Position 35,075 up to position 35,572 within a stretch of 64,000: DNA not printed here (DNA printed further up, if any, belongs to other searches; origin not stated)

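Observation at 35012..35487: Orphan transcription unit: consensus promoter, roughly 180-nt structured leader, 65-codon Cys-rich ORF and canonical terminator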

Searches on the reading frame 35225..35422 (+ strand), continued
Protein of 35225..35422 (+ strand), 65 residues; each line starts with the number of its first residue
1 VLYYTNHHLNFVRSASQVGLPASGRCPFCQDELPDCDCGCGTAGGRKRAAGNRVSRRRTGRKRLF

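Call 76: search_protein_families(library=padloc, proteins=[window:35225-35419:+, P0005, P0008, P0016], max_evalue=0.1)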
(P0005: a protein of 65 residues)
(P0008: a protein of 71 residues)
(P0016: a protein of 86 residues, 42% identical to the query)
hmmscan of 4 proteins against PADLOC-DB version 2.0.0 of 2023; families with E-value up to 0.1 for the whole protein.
window:35225-35419:+ (65 aa): 0 families

P0005 (65 aa): 0 families

P0008 (71 aa): 0 families

P0016 (86 aa): 0 families

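Call 78: find_encoding_contigs(protein=P0016, flank=5000, max_places=2)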
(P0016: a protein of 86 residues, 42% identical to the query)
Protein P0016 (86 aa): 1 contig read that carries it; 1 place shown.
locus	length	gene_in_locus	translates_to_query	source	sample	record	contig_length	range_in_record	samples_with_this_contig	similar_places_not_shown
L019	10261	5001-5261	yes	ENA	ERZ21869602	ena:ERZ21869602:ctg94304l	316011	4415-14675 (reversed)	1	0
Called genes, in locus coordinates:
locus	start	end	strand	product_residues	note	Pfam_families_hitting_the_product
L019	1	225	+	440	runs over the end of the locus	PF00437:T2SSE, PF27713:UCP018868 (weak)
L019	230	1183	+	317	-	PF00482:T2SSF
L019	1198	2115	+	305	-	PF00482:T2SSF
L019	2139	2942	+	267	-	PF13432:TPR_16 (weak), PF13424:TPR_12 (weak), PF14559:TPR_19 (weak), PF00515:TPR_1 (weak), PF07719:TPR_2 (weak), PF13414:TPR_11 (weak), PF13432:TPR_16 (weak), PF00515:TPR_1 (weak), +7 more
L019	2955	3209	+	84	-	-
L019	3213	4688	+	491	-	PF13400:Tad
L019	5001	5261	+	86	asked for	-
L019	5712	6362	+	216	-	-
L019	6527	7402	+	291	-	-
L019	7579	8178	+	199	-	-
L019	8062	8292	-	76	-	-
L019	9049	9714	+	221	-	-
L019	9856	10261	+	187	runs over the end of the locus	-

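Call 79: find_encoding_contigs(protein=P0019, flank=5000, max_places=2)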
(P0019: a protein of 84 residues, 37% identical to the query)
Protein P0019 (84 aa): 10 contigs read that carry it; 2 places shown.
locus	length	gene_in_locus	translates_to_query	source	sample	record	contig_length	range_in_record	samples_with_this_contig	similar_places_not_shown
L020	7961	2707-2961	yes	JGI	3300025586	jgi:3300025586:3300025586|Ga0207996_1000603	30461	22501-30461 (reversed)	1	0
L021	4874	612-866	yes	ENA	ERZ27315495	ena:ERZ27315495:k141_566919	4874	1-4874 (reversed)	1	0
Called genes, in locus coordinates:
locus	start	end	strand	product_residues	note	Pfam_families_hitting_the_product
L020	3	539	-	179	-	?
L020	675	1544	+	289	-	PF04055:Radical_SAM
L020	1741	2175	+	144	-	-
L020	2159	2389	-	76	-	PF12654:DUF3786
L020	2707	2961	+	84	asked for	-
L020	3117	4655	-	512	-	PF00682:HMGL-like, PF22617:HCS_D2, PF08502:LeuA_dimer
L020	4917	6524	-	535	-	PF00682:HMGL-like, PF22617:HCS_D2, PF08502:LeuA_dimer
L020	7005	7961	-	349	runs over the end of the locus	PF07991:KARI_N, PF01450:KARI_C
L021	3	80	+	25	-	?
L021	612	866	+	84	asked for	-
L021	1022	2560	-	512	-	PF00682:HMGL-like, PF22617:HCS_D2, PF08502:LeuA_dimer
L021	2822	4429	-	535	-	PF00682:HMGL-like, PF22617:HCS_D2, PF08502:LeuA_dimer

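Call 87: list_cluster_members(proteins=[window:35225-35419:+, P0001, P0003, P0015, P0005])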
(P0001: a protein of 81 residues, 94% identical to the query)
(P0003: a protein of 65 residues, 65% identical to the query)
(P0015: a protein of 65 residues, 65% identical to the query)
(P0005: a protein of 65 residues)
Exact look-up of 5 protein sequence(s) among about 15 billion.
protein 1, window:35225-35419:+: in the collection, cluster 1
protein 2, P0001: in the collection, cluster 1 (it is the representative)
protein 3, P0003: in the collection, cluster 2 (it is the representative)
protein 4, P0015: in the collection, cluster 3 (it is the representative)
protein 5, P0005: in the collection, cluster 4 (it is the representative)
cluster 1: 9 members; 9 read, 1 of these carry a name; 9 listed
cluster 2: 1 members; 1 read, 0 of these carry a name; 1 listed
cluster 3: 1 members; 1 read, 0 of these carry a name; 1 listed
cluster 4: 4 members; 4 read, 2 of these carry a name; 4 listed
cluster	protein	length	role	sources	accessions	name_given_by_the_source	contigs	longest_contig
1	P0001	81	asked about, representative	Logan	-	-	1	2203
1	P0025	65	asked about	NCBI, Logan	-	-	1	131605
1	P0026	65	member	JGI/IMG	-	hypothetical protein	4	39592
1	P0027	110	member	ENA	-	-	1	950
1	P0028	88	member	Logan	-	-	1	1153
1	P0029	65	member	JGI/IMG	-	-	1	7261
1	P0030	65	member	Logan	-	-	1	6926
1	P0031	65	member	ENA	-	-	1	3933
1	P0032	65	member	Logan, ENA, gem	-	-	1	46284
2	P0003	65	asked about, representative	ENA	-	-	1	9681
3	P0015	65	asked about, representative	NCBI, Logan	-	-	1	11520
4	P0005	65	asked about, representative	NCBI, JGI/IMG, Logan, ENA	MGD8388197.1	MAG: hypothetical protein PVG49_13730 [Desulfobacteraceae bacterium]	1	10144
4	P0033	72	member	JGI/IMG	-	hypothetical protein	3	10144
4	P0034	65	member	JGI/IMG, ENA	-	-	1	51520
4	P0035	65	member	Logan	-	-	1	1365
